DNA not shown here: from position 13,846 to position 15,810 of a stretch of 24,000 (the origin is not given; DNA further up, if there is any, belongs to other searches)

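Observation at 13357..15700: Self-contained OLD-family nuclease plus domainless 204-aa partner: candidate two-gene defence cassette with a non-canonical partner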

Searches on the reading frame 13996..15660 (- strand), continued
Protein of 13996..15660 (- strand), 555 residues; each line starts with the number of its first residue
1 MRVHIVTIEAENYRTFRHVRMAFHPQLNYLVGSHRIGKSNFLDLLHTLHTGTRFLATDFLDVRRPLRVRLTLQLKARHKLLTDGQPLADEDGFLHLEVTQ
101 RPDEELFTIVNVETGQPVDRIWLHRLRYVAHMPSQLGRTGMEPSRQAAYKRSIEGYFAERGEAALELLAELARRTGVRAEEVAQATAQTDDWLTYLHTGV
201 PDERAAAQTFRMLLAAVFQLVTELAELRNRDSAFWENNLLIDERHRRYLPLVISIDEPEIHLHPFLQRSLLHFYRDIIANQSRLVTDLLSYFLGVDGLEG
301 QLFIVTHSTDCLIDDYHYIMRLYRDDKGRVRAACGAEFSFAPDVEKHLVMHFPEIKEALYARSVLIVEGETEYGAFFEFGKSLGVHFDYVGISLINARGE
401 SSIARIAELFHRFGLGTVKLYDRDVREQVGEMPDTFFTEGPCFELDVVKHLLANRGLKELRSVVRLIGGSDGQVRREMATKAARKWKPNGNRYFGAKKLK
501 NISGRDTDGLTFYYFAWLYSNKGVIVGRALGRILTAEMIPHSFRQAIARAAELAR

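Call 14: find_related_loci(query=A1, collection=genome_contigs, flank=6000)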
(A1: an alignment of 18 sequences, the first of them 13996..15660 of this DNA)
Query A1 (555 aa) in genome_contigs; peptide patterns used: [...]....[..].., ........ (x = any residue, [..] = any of these).
211 stretches matched a pattern; 151 encode a relative of the query (tblastn E <= 1e-3); the best 80 are kept; 80 distinct loci.
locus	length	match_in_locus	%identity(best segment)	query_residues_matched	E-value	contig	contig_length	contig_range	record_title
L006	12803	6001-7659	87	3-555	0e+0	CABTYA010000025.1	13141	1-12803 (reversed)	MAG TPA_asm: uncultured Veillonellaceae bacterium isolate MGYG-HGUT-03772 genome assembly, contig: GUT_GENOME243849_25,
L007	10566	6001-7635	83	3-547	0e+0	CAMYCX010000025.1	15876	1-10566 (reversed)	MAG TPA_asm: uncultured Veillonellaceae bacterium isolate SRR17635647_bin.7_metaWRAP_v1.3_MAG genome assembly, contig: E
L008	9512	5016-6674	56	3-555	0e+0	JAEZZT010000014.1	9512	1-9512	MAG: Bacillota bacterium isolate OH_PFB_58 k127_1379537, whole genome shotgun sequence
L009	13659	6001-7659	52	3-555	0e+0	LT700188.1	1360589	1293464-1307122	Negativicoccus massiliensis strain Marseille-P2082 genome assembly, chromosome: contig00001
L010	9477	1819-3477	51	3-555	0e+0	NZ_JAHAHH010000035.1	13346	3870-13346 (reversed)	MAG: Negativicoccus succinicivorans isolate L2_037_000G1_dasL2_037_000G1_maxbin2.maxbin.029 L2_037_000G1_scaffold_4211,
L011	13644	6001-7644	48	3-555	4e-164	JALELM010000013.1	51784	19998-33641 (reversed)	MAG: Veillonellaceae bacterium isolate SUG113 k141_2021896, whole genome shotgun sequence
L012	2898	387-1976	42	10-551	3e-138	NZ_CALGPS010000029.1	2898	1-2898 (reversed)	MAG: uncultured Dialister sp. isolate SRR7658648_bin.83_CONCOCT_v1.1_MAG ERZ1034920.13383, whole genome shotgun sequence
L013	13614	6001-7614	43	3-554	6e-132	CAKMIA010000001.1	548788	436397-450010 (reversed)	MAG TPA_asm: uncultured Veillonellaceae bacterium isolate SRR789046_bin.2_metaWRAP_v1.1_MAG genome assembly, contig: NOD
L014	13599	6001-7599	42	10-554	2e-131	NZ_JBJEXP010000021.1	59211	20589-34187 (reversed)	MAG: Dialister sp. isolate LOHA30_bin.013 NODE_144_length_59211_cov_10.965380, whole genome shotgun sequence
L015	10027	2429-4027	41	10-554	1e-131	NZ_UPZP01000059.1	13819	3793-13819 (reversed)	Uncultured Dialister sp. isolate UMGS61, whole genome shotgun sequence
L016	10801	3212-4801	42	10-551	4e-131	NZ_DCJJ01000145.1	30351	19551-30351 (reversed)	MAG: Dialister sp. UBA1703 UBA1703_contig_15247, whole genome shotgun sequence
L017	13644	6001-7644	42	3-555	1e-130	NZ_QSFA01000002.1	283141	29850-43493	Megasphaera sp. AM44-1BH AM44-1BH.Scaf2, whole genome shotgun sequence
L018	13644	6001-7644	42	3-555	7e-130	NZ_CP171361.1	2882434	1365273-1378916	Megasphaera hexanoica strain MH chromosome, complete genome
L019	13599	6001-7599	41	10-554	3e-129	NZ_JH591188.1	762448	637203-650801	Dialister succinatiphilus YIT 11850 supercont1.2, whole genome shotgun sequence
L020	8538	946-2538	41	3-547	5e-127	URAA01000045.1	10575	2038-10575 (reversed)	uncultured Dialister sp. isolate UMGS799 genome assembly, contig: NODE_534_length_10575_cov_4.44914, whole genome shotgu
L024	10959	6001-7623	41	1-554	6e-126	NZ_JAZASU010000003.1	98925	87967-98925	MAG: Dialister sp. isolate R34_purified_bin37 k141_1073676_length_98925_cov_19.1324, whole genome shotgun sequence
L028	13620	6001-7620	43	2-555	4e-125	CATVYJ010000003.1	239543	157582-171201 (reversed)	MAG TPA_asm: uncultured Veillonellaceae bacterium isolate ERR9353471_bin.14_MetaWRAP_v1.3_MAG genome assembly, contig: E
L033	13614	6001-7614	40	5-554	1e-123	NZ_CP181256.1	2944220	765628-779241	MAG: Dialister sp. isolate UW_FK_DIAL1_1 chromosome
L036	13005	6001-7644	39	1-555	5e-122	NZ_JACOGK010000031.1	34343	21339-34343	Megasphaera hominis strain NSJ-59 N28_ctg031, whole genome shotgun sequence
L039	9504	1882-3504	40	11-555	3e-121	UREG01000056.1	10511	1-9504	uncultured Veillonellaceae bacterium isolate UMGS915 genome assembly, contig: NODE_3581_length_10511_cov_4.442330, whole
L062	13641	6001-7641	38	3-554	3e-118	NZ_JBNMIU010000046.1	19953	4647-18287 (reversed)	MAG: Acidaminococcus sp. isolate CM_BacAci2191.88 k141_134439_length_19953_cov_11.9872, whole genome shotgun sequence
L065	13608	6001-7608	38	3-554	3e-117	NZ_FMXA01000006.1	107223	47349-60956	Allisonella histaminiformans strain DSM 15230, whole genome shotgun sequence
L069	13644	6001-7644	40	3-555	6e-117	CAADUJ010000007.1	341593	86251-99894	MAG TPA_asm: uncultured Negativicutes bacterium, isolate HGM14148, WGS project CAADUJ010000000 data, contig: ERS235560_3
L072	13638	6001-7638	39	3-554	1e-116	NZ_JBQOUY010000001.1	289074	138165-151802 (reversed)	Acidaminococcus sp. LBK-2 LBK-2_1, whole genome shotgun sequence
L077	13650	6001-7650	39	8-554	7e-116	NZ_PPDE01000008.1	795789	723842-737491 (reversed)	Veillonella atypica KON strain ATCC 17744 Contig_8_len_795789, whole genome shotgun sequence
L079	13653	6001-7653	40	3-554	4e-115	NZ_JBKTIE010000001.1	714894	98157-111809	MAG: Veillonella parvula isolate 19-2_02 NODE_16_length_714894_cov_49.384600, whole genome shotgun sequence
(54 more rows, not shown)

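Call 18: search_protein_families(library=pfam, proteins=[L017:7732-9864:+, L024:7780-8745:+, L077:7801-8268:+, L079:7917-8420:+, L011:7751-8392:+, L012:2029-2670:+, L015:4149-4757:+, L016:4886-5494:+, L072:7653-8441:+, L039:3623-6916:+], max_evalue=0.01)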
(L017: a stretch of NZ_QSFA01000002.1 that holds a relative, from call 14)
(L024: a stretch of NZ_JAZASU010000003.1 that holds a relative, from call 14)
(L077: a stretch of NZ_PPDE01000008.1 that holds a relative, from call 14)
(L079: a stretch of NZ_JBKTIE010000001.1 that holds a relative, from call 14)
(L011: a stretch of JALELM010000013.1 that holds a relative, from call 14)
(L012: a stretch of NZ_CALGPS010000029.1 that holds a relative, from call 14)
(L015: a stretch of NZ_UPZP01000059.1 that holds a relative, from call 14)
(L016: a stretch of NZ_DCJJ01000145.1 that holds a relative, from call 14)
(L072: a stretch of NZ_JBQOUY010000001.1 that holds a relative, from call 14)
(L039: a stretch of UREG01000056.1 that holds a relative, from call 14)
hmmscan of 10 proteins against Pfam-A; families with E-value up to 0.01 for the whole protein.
L017:7732-9864:+ (710 aa): 4 families
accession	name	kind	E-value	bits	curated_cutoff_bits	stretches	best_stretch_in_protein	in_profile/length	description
PF01131.25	Topoisom_bac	-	1.4e-106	357.4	35.1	1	153-592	5-410/411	DNA topoisomerase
PF01396.24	Zn_ribbon_Top1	-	1.1e-16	60.7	32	1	619-654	2-37/39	Topoisomerase DNA binding C4 zinc finger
PF01751.28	Toprim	-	1.4e-10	41.6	23.1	1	3-121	1-86/96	Toprim domain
PF02150.21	Zn_ribbon_RPB9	-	0.00029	21.1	25.2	1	621-655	4-35/36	RNA polymerases M/15 Kd subunit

L024:7780-8745:+ (321 aa): 2 families
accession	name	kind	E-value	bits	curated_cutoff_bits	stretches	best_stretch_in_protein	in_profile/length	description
PF02729.26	OTCace_N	-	2.2e-40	138.6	29.9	1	9-157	1-148/148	Aspartate/ornithine carbamoyltransferase, carbamoyl-P binding domain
PF00185.30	OTCace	-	5e-23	82.3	29.4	1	163-308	1-155/157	Aspartate/ornithine carbamoyltransferase, Asp/Orn binding domain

L077:7801-8268:+ (155 aa): 5 families
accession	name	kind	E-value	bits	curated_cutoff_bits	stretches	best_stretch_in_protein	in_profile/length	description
PF01741.23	MscL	-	6.4e-38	130.3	27.4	1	4-140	1-118/123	Large-conductance mechanosensitive channel, MscL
PF13248.11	Zn_ribbon_3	-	0.0013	18.6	27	1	130-150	2-22/26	zinc-ribbon domain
PF01155.25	HypA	-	0.0046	17.4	28.9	1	107-152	49-94/112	Hydrogenase/urease nickel incorporation, metallochaperone, hypA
PF22747.2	Zn_ribbon_DUF2089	-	0.0053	17.3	27.6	1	133-153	1-21/32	DUF2089 zinc ribbon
PF06906.16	DUF1272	-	0.008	16.7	25.3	0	119-154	15-51/57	Protein of unknown function (DUF1272)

L079:7917-8420:+ (167 aa): 2 families
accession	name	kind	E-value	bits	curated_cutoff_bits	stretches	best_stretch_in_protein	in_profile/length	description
PF01741.23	MscL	-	4.3e-36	124.4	27.4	1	16-152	1-118/123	Large-conductance mechanosensitive channel, MscL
PF17032.10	Zn_ribbon_15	-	0.0046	18.2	28.9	1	110-162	20-72/73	zinc-ribbon family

L011:7751-8392:+ (213 aa): 0 families

L012:2029-2670:+ (213 aa): 0 families

L015:4149-4757:+ (202 aa): 0 families

L016:4886-5494:+ (202 aa): 0 families

L072:7653-8441:+ (262 aa): 0 families

L039:3623-6916:+ (1097 aa): 8 families
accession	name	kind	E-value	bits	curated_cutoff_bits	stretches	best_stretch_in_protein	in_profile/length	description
PF17757.6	UvrB_inter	-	3.6e-28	98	22.9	1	141-226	2-88/91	UvrB interaction domain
PF00270.35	DEAD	-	7.5e-26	91.3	26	1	548-709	1-164/167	DEAD/DEAH box helicase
PF00271.37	Helicase_C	-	1.5e-25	90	23.5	1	748-852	5-109/110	Helicase conserved C-terminal domain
PF03461.20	TRCF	-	9.3e-24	84.1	25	1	949-1037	1-89/95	TRCF domain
PF02559.22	CarD_TRCF_RID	-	6.6e-20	71.4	23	1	423-479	1-57/57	CarD-like/TRCF RID domain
PF04851.21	ResIII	-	6.7e-08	33.1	22.5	1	549-704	6-162/164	Type III restriction enzyme, res subunit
PF22590.2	Cas3-like_C_2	-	0.00069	20.3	27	1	755-853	2-105/106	CRISPR-associated nuclease/helicase Cas3, C-terminal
PF21132.2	MFD_D3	-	0.00074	19.9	21.8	1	336-395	8-69/73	MFD, D3 domain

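Call 20: find_encoding_contigs(protein=P0007, flank=6000, max_places=2)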
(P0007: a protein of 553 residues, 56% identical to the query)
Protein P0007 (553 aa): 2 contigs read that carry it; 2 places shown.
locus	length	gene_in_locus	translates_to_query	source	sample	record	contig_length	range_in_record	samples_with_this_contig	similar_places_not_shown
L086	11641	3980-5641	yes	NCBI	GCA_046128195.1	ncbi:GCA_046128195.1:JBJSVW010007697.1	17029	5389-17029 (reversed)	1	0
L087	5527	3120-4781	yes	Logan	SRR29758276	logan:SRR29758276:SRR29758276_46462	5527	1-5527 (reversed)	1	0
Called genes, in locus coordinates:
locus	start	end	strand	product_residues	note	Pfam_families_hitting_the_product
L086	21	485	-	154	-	PF22636:FlK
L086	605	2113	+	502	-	PF14821:Thr_synth_N, PF00291:PALP, PF24857:THR4_C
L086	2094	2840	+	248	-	PF09335:VTT_dom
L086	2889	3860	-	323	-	PF16654:DAPDH_C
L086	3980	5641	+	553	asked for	PF13175:AAA_15, PF13304:AAA_21 (faint), PF13175:AAA_15 (weak), PF20469:OLD-like_TOPRIM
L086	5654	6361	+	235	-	PF00393:6PGD (faint)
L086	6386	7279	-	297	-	PF01557:FAA_hydrolase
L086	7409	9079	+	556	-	PF00749:tRNA-synt_1c, PF03950:tRNA-synt_1c_C, PF20974:tRNA-synt_1c_C2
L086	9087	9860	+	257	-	-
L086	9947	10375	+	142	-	PF00258:Flavodoxin_1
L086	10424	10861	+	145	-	PF00258:Flavodoxin_1, PF12641:Flavodoxin_3 (weak), PF12724:Flavodoxin_5 (weak)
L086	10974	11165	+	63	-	PF01361:Tautomerase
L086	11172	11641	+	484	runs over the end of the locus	PF00478:IMPDH, PF00571:CBS, PF03060:NMO, PF01070:FMN_dh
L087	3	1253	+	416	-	?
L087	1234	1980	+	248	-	PF09335:VTT_dom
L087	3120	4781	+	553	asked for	PF13175:AAA_15, PF13304:AAA_21 (faint), PF13175:AAA_15 (weak), PF20469:OLD-like_TOPRIM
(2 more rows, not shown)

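Call 21: find_encoding_contigs(protein=P0008, flank=6000, max_places=2)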
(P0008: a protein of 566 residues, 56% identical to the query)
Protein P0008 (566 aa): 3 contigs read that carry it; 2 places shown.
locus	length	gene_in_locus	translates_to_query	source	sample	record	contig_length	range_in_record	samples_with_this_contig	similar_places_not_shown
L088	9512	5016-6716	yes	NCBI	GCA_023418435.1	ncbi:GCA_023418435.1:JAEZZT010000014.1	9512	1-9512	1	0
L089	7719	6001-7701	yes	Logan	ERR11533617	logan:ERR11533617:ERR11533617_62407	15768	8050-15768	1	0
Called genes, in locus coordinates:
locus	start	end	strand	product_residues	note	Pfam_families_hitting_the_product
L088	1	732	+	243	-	?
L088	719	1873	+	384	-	PF00155:Aminotran_1_2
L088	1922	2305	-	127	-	PF22636:FlK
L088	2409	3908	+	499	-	PF14821:Thr_synth_N, PF00291:PALP, PF24857:THR4_C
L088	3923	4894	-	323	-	PF16654:DAPDH_C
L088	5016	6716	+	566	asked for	PF13175:AAA_15 (weak), PF20469:OLD-like_TOPRIM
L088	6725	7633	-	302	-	PF01557:FAA_hydrolase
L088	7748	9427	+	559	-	PF00749:tRNA-synt_1c, PF03950:tRNA-synt_1c_C, PF20974:tRNA-synt_1c_C2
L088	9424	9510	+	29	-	?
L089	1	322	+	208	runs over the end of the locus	PF14681:UPRTase, PF00156:Pribosyltran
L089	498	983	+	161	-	-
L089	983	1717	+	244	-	PF03744:BioW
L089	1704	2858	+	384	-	PF00155:Aminotran_1_2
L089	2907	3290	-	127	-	PF22636:FlK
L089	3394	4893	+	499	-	PF14821:Thr_synth_N, PF00291:PALP, PF24857:THR4_C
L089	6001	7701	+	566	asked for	PF13175:AAA_15 (weak), PF20469:OLD-like_TOPRIM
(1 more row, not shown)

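Call 22: find_encoding_contigs(protein=P0010, flank=6000, max_places=2)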
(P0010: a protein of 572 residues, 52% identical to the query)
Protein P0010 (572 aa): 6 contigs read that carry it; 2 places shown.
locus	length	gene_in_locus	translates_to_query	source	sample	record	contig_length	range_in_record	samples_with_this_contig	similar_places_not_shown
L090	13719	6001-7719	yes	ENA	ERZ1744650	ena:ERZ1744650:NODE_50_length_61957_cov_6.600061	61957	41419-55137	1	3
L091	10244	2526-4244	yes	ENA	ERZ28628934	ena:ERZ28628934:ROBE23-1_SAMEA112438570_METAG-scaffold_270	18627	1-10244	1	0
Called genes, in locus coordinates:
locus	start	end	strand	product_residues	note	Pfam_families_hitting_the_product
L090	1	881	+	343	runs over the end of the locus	PF00730:HhH-GPD, PF00633:HHH (weak), PF14815:NUDIX_4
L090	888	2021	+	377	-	PF00149:Metallophos, PF12850:Metallophos_2 (weak)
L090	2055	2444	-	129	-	PF22636:FlK, PF03061:4HBT (weak)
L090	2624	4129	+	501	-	PF14821:Thr_synth_N, PF00291:PALP, PF24857:THR4_C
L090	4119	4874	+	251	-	PF09335:VTT_dom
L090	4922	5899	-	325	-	PF16654:DAPDH_C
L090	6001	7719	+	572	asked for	PF13175:AAA_15, PF20469:OLD-like_TOPRIM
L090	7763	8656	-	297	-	PF01557:FAA_hydrolase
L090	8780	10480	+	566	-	PF00749:tRNA-synt_1c, PF03950:tRNA-synt_1c_C, PF20974:tRNA-synt_1c_C2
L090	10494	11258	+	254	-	-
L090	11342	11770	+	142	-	PF00258:Flavodoxin_1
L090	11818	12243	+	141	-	PF00258:Flavodoxin_1, PF12641:Flavodoxin_3 (weak)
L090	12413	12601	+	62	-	PF01361:Tautomerase, PF14552:Tautomerase_2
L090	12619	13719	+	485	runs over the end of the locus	PF00478:IMPDH, PF01070:FMN_dh (weak), PF03060:NMO (faint), PF00571:CBS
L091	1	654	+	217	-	?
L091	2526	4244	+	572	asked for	PF13175:AAA_15, PF20469:OLD-like_TOPRIM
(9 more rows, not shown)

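Call 23: find_encoding_contigs(protein=P0011, flank=6000, max_places=2)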
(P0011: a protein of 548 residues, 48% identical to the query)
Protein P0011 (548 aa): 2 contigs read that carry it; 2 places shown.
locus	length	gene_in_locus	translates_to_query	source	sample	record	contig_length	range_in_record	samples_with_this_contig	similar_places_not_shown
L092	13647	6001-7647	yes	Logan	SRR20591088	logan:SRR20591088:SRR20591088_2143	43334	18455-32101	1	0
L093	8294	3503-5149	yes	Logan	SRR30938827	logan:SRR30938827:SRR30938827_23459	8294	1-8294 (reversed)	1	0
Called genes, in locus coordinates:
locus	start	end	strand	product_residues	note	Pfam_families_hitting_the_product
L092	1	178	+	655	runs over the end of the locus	PF00133:tRNA-synt_1, PF01406:tRNA-synt_1e (weak), PF09334:tRNA-synt_1g, PF00133:tRNA-synt_1, PF19303:Anticodon_3, PF08264:Anticodon_1 (weak), PF01588:tRNA_bind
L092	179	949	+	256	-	PF01026:TatD_DNase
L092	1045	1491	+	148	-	-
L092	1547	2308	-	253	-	PF00106:adh_short, PF01370:Epimerase (weak), PF08659:KR, PF13561:adh_short_C2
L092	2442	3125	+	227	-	PF07670:Gate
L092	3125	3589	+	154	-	PF07670:Gate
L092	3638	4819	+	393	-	PF01979:Amidohydro_1, PF07969:Amidohydro_3 (weak)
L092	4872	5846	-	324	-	PF16654:DAPDH_C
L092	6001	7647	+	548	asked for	PF13175:AAA_15, PF13304:AAA_21 (faint), PF13175:AAA_15 (weak), PF20469:OLD-like_TOPRIM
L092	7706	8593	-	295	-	PF01557:FAA_hydrolase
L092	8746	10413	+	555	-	PF00749:tRNA-synt_1c, PF03950:tRNA-synt_1c_C, PF20974:tRNA-synt_1c_C2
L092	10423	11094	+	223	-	-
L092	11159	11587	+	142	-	PF00258:Flavodoxin_1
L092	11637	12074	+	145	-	PF00258:Flavodoxin_1, PF12641:Flavodoxin_3 (weak)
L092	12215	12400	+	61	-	PF01361:Tautomerase, PF14552:Tautomerase_2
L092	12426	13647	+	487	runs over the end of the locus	PF00478:IMPDH, PF01070:FMN_dh (weak), PF00571:CBS, PF03060:NMO (weak)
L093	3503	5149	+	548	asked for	PF13175:AAA_15, PF13304:AAA_21 (faint), PF13175:AAA_15 (weak), PF20469:OLD-like_TOPRIM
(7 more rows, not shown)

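Call 28: search_solved_structures(query=A1, max_evalue=0.001, show_alignments=0)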
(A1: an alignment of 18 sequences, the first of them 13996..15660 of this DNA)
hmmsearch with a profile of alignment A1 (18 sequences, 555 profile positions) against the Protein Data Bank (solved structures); distinct sequences matched with E-value up to 0.001: 13.
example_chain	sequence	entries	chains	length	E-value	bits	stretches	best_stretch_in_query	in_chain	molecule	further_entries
8wy4_A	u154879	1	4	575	1.9e-09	40.1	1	2-79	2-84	Endonuclease GajA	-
8jq9_B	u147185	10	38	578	1.9e-09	40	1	2-79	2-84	Endonuclease GajA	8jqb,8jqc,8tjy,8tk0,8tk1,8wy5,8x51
8j4t_A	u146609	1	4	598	1.9e-09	40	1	2-79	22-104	Endonuclease GajA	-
8sm3_A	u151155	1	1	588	2.8e-09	39.5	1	4-79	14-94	Endonuclease GajA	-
6p74_A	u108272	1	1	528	1.1e-08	37.5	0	355-425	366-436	Putative ATP-dependent endonuclease of the OLD family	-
23or_B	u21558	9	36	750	4.5e-07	32.2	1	1-80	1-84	Retron Eco8 OLD nuclease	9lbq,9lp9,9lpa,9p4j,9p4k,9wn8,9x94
5z67_A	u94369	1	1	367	3.4e-06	29.3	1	1-55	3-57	DNA replication and repair protein RecF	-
5z69_A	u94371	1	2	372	3.4e-06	29.3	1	1-55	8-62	DNA replication and repair protein RecF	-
5z68_A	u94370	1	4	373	3.4e-06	29.3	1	1-55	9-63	DNA replication and repair protein RecF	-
9e8z_C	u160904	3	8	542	0.00019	23.6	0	3-45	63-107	Retron Ec83 probable ATPase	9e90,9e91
6njv_A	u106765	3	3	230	0.00019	23.5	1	355-427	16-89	Xcc_CTR_I | Xcc_ctr_pt | Xcc_ctr_Hg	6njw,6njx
9vkz_A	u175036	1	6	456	0.00034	22.7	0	2-45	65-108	Retron Ec78 probable ATPase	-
9vh1_D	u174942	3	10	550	0.00048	22.2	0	2-45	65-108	Retron Ec78 probable ATPase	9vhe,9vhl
